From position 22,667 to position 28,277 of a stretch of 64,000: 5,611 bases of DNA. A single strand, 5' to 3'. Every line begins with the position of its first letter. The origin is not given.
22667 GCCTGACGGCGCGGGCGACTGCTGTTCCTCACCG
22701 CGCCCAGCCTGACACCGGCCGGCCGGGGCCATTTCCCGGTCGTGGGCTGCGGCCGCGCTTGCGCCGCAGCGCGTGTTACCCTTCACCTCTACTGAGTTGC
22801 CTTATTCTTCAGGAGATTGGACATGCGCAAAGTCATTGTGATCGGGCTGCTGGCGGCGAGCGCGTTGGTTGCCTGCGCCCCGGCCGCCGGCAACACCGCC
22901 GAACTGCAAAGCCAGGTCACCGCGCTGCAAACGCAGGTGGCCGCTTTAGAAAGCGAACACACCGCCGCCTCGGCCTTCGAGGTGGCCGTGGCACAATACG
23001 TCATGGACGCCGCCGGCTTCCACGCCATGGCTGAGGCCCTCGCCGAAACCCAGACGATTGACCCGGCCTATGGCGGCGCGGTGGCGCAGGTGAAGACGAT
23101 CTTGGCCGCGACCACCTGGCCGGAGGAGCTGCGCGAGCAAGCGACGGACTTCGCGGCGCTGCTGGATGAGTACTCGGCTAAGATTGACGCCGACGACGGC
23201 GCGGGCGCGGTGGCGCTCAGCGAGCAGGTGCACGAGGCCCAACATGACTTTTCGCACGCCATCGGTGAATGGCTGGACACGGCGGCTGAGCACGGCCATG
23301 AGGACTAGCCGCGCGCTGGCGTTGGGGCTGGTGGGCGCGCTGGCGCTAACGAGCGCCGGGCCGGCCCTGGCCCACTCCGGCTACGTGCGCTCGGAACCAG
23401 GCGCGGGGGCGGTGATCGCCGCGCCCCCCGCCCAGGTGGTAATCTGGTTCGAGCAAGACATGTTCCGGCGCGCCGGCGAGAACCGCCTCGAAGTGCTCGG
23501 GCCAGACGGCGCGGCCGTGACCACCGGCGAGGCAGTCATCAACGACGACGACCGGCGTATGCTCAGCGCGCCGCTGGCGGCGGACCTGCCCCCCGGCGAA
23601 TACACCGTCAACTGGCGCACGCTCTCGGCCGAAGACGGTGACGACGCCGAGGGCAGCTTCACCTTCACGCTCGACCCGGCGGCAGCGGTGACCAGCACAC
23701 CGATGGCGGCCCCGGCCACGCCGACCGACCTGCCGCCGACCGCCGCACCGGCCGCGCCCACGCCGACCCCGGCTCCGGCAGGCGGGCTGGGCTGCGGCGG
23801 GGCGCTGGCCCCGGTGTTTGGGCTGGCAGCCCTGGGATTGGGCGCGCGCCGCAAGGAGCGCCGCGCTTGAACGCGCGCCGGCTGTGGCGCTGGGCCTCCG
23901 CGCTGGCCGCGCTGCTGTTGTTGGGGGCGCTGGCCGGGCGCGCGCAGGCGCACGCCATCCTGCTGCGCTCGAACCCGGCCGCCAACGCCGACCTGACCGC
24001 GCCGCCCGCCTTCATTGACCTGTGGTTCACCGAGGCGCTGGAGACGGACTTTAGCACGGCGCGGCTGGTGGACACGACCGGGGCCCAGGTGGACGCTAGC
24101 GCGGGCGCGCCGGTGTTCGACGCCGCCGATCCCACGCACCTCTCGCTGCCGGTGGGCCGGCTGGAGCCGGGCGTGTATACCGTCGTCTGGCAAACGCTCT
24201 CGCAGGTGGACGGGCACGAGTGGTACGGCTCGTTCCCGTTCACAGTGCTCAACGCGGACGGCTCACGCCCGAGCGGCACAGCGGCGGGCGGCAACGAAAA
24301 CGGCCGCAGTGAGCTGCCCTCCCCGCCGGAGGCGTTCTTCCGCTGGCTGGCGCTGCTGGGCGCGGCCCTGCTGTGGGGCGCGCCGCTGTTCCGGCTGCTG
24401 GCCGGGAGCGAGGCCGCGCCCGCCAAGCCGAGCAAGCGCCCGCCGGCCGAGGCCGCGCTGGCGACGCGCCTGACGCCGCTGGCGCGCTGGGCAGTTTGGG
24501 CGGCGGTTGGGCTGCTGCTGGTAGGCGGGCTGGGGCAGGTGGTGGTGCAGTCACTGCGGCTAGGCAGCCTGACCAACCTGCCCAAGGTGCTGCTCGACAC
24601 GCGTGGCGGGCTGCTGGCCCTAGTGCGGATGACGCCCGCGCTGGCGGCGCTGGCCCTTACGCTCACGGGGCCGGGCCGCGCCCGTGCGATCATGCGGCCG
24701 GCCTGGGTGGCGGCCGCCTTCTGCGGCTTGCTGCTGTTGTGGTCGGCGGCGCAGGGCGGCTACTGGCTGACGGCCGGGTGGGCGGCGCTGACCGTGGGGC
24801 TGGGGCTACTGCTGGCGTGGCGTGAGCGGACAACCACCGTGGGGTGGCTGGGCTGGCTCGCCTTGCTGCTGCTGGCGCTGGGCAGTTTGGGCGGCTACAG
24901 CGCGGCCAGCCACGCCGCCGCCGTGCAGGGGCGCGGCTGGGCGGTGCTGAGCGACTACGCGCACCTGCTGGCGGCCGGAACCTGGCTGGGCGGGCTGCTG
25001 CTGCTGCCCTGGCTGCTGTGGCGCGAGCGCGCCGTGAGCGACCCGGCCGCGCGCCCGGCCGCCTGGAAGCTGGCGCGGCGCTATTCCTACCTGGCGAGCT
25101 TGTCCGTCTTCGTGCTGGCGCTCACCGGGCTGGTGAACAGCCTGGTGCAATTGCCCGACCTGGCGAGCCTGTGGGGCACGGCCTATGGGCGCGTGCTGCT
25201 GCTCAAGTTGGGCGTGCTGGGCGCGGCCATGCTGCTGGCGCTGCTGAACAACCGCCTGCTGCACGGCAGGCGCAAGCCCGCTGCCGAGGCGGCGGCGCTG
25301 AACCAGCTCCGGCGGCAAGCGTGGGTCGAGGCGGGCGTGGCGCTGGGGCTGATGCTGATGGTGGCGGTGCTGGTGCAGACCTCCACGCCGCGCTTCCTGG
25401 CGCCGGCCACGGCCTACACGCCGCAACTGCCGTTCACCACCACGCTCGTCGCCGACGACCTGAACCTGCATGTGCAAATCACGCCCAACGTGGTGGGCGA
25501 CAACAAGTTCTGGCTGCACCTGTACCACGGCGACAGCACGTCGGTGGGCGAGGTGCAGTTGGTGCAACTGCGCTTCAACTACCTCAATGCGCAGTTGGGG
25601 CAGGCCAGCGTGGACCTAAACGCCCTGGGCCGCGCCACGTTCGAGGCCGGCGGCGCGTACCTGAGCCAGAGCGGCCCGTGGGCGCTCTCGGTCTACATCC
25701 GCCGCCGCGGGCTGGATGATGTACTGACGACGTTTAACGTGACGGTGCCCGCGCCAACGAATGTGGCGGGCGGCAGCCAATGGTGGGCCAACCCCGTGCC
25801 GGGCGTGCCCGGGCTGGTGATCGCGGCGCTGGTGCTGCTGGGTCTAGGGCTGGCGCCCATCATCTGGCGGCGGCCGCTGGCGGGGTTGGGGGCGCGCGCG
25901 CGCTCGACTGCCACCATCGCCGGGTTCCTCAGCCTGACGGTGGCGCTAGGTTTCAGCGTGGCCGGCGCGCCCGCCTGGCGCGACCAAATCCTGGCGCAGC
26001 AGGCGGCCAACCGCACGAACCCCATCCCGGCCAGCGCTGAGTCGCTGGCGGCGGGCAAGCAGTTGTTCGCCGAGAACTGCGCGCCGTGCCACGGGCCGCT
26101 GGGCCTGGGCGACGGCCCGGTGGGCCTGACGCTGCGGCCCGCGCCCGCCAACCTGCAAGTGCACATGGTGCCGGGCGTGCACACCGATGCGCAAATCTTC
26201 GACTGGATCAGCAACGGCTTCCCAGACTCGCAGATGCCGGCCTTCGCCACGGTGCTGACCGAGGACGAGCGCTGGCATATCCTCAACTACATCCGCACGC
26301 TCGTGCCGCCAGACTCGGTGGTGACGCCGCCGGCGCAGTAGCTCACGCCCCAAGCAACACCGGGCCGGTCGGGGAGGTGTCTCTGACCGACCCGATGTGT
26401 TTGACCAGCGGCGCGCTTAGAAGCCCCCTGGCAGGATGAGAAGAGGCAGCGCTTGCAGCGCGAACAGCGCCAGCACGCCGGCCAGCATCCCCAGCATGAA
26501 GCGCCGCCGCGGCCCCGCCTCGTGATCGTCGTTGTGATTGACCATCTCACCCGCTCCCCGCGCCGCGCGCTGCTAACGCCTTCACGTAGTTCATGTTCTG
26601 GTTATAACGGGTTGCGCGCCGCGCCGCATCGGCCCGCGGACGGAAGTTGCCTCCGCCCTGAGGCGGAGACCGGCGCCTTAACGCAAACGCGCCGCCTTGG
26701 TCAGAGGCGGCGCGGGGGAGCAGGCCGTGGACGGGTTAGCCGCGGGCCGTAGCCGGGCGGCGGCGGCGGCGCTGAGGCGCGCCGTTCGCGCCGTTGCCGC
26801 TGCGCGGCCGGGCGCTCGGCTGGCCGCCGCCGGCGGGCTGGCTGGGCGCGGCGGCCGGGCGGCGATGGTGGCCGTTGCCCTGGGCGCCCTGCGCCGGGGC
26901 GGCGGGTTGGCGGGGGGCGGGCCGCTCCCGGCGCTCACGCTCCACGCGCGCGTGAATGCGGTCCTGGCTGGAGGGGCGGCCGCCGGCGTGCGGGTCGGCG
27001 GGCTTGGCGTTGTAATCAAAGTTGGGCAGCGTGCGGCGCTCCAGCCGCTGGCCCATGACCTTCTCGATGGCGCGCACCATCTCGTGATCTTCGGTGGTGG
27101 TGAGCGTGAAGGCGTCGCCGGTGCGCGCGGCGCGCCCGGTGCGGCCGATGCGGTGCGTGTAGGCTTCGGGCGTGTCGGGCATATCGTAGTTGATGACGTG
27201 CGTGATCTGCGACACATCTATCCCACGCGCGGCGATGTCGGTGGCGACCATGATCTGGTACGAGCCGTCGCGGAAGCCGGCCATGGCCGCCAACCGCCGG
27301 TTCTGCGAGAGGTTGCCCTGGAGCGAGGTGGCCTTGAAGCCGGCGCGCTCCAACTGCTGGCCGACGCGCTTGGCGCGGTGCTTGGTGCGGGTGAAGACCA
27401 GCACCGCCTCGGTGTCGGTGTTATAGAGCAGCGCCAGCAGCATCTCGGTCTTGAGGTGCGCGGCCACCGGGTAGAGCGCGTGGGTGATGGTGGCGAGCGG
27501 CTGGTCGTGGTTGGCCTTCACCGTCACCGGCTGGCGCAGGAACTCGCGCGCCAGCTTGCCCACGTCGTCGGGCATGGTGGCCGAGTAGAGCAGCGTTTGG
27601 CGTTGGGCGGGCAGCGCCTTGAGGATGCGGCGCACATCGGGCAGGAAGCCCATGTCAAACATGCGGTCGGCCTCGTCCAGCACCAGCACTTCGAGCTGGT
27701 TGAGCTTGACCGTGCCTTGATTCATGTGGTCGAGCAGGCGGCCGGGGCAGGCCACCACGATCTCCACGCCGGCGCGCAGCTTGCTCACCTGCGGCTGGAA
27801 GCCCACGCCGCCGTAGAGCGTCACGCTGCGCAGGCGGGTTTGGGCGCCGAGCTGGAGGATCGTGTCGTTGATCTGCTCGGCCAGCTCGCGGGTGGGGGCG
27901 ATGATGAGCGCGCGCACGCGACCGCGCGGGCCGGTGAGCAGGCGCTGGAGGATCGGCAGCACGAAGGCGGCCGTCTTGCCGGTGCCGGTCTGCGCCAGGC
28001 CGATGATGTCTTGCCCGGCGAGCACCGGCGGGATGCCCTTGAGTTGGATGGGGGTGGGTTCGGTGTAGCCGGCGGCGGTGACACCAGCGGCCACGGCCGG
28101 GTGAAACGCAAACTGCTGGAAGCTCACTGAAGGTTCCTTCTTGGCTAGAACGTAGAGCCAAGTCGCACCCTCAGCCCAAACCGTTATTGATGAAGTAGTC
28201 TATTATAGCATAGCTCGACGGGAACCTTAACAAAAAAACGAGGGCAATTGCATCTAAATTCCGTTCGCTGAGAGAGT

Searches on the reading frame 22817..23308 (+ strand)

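Call 10: search_protein_families(library=pfam, proteins=[window:22817-23308:+], max_evalue=0.01)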
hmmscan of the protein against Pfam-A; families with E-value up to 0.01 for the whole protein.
window:22817-23308:+ (163 aa): 1 family
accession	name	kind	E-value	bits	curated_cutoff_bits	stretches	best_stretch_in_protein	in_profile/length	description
PF05531.17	NPV_P10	-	0.0075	17.2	29.8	0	28-54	14-40/75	Nucleopolyhedrovirus P10 protein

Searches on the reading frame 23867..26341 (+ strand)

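Call 10: search_protein_families(library=pfam, proteins=[window:23867-26341:+], max_evalue=0.01)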
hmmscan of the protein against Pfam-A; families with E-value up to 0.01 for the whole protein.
window:23867-26341:+ (824 aa): 4 families
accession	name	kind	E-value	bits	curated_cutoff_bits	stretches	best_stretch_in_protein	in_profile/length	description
PF05425.18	CopD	-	1.3e-17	64.5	32.1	1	402-502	3-105/105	Copper resistance protein D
PF04234.18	CopC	-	2.4e-17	64.2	23.3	1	29-127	1-92/92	CopC domain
PF13442.11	Cytochrome_CBB3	-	1.5e-11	44.9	27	1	727-809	3-68/68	Cytochrome C oxidase, cbb3-type, subunit III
PF00034.26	Cytochrom_C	-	5.5e-11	44.1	21.3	1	728-812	2-89/90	Cytochrome c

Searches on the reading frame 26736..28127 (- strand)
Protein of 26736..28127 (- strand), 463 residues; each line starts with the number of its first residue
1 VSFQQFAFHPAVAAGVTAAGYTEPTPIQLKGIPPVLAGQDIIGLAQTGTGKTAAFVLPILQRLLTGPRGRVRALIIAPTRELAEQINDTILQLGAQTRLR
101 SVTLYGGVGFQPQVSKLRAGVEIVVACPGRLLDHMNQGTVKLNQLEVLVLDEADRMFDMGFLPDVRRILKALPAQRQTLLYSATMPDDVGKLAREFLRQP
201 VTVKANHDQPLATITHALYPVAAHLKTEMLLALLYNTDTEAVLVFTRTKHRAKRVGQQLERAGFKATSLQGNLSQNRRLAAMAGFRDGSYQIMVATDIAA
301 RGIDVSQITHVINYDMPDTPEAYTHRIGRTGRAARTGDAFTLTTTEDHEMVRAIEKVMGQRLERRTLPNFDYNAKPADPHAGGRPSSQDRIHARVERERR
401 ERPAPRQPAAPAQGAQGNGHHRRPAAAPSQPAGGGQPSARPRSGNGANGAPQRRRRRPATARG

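Call 10: search_protein_families(library=pfam, proteins=[window:26736-28127:-], max_evalue=0.01)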
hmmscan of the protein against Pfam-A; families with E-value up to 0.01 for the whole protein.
window:26736-28127:- (463 aa): 3 families
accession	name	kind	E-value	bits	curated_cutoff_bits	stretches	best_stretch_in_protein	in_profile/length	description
PF00270.35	DEAD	-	8.9e-49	165.9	26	1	25-189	1-164/167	DEAD/DEAH box helicase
PF00271.37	Helicase_C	-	8e-31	107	23.5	1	226-333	2-109/110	Helicase conserved C-terminal domain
PF04851.21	ResIII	-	1.3e-07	32.1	22.5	1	46-185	31-162/164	Type III restriction enzyme, res subunit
